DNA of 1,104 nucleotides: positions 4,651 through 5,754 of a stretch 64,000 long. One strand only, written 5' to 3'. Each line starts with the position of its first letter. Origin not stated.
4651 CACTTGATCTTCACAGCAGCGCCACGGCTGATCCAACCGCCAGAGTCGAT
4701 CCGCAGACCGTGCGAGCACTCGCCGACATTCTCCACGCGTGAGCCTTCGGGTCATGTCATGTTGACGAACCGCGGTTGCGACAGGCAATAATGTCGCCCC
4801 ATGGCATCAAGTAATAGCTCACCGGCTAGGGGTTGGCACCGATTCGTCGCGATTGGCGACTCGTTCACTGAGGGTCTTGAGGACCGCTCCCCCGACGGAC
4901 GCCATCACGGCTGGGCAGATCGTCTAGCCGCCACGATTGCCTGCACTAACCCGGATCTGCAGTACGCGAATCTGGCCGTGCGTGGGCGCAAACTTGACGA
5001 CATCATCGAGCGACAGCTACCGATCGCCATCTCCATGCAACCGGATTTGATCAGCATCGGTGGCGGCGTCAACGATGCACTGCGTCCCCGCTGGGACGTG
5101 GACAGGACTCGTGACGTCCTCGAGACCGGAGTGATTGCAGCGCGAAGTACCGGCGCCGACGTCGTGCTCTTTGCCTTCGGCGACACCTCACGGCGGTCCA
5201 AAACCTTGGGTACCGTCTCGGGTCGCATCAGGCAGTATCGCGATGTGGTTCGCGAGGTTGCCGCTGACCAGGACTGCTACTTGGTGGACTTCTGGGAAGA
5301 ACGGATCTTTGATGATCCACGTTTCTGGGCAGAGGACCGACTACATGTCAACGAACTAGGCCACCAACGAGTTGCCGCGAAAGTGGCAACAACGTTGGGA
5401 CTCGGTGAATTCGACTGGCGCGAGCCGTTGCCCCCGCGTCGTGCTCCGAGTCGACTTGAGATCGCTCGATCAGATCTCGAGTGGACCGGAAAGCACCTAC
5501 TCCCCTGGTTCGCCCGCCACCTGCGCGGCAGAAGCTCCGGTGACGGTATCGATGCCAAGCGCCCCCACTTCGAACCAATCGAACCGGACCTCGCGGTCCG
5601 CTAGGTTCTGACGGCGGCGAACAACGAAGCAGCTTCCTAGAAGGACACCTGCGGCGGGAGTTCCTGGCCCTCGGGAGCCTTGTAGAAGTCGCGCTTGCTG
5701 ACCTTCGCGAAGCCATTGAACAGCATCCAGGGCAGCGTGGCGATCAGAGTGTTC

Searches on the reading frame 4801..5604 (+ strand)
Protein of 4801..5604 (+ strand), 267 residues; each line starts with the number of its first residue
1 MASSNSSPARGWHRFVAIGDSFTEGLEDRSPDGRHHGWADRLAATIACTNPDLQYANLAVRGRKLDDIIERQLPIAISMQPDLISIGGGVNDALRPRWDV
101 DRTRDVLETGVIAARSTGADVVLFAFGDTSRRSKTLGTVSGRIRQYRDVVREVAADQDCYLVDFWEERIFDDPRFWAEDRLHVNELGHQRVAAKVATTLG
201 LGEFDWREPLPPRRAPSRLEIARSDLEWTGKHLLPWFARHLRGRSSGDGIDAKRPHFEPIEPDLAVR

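Call 34: find_encoding_contigs(protein=window:4801-5604:+, flank=10000, max_places=10)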
Protein window:4801-5604:+ (267 aa): 2 contigs read that carry it; 2 places shown.
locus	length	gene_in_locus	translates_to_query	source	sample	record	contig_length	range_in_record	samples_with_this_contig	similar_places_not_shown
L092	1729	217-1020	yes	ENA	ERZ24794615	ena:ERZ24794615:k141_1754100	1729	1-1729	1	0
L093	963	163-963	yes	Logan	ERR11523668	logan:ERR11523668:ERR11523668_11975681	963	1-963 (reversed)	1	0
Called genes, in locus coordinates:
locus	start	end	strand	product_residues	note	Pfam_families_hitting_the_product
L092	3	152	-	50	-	?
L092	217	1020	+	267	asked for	PF00657:Lipase_GDSL, PF13472:Lipase_GDSL_2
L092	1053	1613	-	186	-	PF04011:LemA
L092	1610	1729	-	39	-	?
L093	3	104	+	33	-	?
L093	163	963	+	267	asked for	PF00657:Lipase_GDSL, PF13472:Lipase_GDSL_2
